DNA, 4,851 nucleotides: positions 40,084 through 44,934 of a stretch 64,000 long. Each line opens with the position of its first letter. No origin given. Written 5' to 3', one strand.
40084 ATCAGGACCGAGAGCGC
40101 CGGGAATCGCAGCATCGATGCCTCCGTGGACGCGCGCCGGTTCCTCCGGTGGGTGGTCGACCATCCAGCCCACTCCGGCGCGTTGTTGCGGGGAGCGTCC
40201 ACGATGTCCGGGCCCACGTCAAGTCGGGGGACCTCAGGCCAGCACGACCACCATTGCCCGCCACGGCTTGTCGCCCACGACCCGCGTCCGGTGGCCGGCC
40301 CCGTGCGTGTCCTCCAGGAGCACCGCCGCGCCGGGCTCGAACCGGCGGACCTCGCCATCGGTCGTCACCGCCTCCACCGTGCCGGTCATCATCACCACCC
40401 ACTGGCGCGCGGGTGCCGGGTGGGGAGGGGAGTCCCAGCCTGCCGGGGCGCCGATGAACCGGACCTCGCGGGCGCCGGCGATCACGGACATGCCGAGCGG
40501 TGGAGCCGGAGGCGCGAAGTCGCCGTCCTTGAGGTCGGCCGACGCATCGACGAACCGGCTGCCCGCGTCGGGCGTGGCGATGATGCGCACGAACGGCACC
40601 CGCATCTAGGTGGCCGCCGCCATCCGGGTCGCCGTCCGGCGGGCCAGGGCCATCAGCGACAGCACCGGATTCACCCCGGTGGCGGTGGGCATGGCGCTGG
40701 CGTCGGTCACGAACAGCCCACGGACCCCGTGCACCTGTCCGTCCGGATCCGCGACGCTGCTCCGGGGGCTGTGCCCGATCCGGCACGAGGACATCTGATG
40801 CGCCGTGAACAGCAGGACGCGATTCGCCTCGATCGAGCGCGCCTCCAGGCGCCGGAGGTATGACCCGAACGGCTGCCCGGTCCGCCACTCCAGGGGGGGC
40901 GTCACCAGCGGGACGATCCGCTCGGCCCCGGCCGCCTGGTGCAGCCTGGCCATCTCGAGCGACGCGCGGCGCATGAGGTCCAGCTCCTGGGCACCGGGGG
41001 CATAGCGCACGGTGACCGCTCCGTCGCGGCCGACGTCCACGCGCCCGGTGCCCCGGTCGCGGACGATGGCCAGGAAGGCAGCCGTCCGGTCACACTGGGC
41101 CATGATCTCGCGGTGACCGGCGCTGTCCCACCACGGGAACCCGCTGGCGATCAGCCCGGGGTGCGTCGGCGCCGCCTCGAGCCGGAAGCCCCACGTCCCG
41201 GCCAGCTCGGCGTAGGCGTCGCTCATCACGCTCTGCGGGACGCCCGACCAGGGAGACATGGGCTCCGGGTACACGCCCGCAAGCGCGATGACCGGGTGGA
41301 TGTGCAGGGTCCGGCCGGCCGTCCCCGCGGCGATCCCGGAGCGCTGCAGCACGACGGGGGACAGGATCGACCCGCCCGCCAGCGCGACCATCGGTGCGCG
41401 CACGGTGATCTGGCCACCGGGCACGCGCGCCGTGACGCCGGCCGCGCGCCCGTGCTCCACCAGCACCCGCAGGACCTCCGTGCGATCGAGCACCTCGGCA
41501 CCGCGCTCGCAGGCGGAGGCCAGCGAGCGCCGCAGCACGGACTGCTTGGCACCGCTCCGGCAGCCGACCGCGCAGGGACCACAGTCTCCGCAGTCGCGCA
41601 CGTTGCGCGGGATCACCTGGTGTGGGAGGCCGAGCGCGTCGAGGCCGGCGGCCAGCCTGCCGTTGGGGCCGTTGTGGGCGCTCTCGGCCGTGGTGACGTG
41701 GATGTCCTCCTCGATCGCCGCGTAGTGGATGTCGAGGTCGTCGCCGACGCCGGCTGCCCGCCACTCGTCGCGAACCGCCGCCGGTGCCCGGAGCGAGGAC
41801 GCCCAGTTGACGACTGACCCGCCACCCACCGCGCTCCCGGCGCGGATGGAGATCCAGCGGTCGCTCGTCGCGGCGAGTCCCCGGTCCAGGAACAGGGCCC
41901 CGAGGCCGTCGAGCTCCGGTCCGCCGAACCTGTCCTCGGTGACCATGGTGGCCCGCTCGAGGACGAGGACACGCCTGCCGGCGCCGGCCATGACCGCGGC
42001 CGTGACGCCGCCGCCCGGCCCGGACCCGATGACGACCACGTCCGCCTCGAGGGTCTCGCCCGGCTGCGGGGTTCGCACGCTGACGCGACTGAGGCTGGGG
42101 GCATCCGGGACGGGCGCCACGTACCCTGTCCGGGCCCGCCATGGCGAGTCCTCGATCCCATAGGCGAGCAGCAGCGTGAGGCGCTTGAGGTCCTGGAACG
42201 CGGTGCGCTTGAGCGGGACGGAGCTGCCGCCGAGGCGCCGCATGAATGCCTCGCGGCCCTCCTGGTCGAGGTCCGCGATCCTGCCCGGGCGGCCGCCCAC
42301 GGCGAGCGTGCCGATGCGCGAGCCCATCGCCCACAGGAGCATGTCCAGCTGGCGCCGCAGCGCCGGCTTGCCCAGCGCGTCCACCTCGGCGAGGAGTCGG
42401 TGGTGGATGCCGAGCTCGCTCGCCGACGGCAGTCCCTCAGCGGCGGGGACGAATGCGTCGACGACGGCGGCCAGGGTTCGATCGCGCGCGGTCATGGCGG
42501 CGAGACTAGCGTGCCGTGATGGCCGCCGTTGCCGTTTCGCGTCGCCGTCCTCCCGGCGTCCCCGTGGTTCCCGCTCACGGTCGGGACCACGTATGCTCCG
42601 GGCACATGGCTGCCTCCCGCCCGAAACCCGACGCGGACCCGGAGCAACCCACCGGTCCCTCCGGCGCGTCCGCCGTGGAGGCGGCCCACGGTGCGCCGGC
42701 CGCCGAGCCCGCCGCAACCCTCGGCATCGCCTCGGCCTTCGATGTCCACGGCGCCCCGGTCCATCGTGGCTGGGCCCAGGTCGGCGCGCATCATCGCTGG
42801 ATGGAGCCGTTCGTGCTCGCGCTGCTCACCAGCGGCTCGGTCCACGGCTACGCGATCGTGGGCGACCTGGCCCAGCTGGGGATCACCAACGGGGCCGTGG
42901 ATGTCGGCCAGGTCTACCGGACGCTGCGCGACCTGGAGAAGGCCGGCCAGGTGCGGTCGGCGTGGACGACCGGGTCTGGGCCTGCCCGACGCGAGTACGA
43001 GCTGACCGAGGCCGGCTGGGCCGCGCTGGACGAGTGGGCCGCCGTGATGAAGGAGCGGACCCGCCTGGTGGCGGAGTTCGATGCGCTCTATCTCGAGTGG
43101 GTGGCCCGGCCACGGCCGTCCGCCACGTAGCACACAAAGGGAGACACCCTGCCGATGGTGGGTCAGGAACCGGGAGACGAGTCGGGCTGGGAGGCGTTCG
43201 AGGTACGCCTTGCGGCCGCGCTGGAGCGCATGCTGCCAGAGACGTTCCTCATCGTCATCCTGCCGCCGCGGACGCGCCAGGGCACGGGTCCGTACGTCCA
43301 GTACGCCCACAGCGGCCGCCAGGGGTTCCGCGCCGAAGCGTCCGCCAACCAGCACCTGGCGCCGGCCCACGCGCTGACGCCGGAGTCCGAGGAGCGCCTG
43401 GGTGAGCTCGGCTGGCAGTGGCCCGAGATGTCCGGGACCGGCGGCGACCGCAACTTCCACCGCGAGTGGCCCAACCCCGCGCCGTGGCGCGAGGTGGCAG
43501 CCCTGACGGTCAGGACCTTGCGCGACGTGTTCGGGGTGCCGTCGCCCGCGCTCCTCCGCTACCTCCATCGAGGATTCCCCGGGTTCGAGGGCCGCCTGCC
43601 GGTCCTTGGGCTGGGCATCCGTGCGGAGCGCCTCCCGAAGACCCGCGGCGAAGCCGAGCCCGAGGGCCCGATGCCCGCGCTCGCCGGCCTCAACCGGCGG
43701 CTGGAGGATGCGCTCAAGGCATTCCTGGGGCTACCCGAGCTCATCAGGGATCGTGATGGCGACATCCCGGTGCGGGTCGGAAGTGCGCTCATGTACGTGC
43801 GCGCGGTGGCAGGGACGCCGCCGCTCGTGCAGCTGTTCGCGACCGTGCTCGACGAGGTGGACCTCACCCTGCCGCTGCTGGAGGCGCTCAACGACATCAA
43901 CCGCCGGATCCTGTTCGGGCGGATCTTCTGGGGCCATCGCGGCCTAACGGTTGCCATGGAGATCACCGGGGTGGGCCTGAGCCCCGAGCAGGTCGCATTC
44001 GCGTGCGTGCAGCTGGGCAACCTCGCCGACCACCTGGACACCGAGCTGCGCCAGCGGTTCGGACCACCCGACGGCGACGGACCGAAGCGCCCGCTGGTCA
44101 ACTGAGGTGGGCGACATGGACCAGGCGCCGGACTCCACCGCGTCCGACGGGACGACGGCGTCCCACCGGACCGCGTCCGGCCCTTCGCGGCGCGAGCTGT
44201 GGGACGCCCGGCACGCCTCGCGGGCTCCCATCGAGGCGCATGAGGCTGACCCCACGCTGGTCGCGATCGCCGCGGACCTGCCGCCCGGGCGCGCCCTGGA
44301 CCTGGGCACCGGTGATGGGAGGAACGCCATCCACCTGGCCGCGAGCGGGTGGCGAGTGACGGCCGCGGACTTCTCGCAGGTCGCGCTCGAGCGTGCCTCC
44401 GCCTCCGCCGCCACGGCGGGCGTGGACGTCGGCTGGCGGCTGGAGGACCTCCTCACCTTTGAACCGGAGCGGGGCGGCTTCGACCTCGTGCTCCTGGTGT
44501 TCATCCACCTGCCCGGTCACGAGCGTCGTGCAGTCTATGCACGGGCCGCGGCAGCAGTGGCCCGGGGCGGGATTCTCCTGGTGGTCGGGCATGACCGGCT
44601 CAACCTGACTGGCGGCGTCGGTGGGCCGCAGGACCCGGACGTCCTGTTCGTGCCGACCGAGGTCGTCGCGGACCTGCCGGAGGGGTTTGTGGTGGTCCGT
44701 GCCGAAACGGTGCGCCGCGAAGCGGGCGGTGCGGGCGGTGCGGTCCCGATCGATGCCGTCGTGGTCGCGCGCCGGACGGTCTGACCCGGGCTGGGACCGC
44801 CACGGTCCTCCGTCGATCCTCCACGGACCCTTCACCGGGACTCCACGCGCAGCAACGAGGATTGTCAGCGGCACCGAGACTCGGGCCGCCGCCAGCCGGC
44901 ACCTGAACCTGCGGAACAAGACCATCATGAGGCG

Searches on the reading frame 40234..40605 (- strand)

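Call 56: search_protein_families(library=pfam, proteins=[window:40234-40605:-], max_evalue=0.00001)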
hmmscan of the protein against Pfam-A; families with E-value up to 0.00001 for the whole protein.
window:40234-40605:- (123 aa): 1 family
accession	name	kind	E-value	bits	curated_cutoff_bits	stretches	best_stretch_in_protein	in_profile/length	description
PF07883.17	Cupin_2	-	2.7e-06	27.4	27.2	1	54-121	6-70/70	Cupin domain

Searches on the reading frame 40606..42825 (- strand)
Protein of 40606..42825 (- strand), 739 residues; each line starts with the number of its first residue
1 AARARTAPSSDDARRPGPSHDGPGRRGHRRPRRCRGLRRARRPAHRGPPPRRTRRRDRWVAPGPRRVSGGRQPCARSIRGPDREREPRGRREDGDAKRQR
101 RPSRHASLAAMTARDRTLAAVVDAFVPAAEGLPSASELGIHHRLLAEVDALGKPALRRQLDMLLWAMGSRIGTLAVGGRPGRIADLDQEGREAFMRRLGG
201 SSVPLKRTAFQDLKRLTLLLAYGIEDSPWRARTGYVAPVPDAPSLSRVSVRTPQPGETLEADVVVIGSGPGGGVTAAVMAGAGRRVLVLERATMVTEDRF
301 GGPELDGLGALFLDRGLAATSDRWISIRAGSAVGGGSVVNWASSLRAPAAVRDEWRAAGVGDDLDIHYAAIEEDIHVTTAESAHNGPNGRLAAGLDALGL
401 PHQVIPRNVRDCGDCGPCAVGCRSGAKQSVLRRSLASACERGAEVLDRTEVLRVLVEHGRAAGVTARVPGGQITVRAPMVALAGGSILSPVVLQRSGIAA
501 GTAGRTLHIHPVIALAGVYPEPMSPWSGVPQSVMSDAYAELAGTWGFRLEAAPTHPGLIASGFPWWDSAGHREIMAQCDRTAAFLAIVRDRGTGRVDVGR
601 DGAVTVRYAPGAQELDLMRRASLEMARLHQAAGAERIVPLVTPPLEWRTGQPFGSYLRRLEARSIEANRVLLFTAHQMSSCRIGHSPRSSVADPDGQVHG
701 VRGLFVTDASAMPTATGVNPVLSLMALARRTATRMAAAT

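Call 56: search_protein_families(library=pfam, proteins=[window:40606-42825:-], max_evalue=0.00001)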
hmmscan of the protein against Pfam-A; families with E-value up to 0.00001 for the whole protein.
window:40606-42825:- (739 aa): 2 families
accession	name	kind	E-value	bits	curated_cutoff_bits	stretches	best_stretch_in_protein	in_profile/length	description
PF00732.25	GMC_oxred_N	-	2.5e-44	152.1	23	1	311-512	4-218/218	GMC oxidoreductase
PF05199.19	GMC_oxred_C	-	1e-20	75.2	24.6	1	604-728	20-139/139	GMC oxidoreductase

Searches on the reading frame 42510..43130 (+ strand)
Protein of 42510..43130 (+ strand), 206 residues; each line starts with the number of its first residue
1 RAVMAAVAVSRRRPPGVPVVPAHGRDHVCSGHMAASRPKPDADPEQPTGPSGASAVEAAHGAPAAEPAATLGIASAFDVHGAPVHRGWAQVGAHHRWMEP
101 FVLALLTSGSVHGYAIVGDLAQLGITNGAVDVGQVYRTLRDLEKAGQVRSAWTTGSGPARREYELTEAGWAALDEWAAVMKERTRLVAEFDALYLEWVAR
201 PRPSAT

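Call 56: search_protein_families(library=pfam, proteins=[window:42510-43130:+], max_evalue=0.00001)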
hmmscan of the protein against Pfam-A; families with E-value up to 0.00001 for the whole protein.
window:42510-43130:+ (206 aa): 1 family
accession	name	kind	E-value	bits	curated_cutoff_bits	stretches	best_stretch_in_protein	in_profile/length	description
PF03551.20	PadR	-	6.6e-15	55.3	27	1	102-174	1-74/75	Transcriptional regulator PadR-like family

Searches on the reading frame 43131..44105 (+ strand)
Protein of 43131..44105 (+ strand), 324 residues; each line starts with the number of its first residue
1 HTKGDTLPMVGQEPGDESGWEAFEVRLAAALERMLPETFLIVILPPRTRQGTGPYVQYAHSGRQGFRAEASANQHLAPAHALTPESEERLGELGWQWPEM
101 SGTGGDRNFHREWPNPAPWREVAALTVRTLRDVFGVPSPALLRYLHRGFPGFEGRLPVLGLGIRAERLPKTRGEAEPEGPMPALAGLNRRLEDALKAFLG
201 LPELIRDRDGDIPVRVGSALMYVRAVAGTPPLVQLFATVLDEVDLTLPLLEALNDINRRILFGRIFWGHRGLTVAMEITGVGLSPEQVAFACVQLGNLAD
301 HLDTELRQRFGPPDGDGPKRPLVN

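Call 56: search_protein_families(library=pfam, proteins=[window:43131-44105:+], max_evalue=0.00001)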
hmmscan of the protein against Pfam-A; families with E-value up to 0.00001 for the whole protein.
window:43131-44105:+ (324 aa): 3 families
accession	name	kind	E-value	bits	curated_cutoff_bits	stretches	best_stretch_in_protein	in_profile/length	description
PF22552.1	TY-Chap3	-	1.1e-28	100.8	27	1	19-142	2-117/117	T3SS (YopN, CesT) and YbjN peptide-binding chaperone 3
PF22551.1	TY-Chap1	-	7.2e-28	97.3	27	1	187-311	3-125/132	T3SS (YopN, CesT) and YbjN peptide-binding chaperone 1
PF10722.14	YbjN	-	9.9e-08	32.7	22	1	190-306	4-124/126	Putative bacterial sensory transduction regulator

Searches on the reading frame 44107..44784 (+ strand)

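Call 56: search_protein_families(library=pfam, proteins=[window:44107-44784:+], max_evalue=0.00001)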
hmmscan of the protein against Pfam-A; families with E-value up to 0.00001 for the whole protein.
window:44107-44784:+ (225 aa): 5 families
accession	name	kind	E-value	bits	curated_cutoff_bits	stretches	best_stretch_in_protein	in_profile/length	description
PF13649.12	Methyltransf_25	-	1.3e-15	58.3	27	1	64-155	2-97/97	Methyltransferase domain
PF08242.18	Methyltransf_12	-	6.6e-10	40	30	1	64-157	1-98/98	Methyltransferase domain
PF08241.18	Methyltransf_11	-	1.1e-09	39.2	21.2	1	64-158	1-94/95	Methyltransferase domain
PF13489.12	Methyltransf_23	-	1.2e-06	28.8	27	1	54-129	16-86/164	Methyltransferase domain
PF03848.20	TehB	-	1.7e-06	28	20.4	1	57-97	28-68/193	Tellurite resistance protein TehB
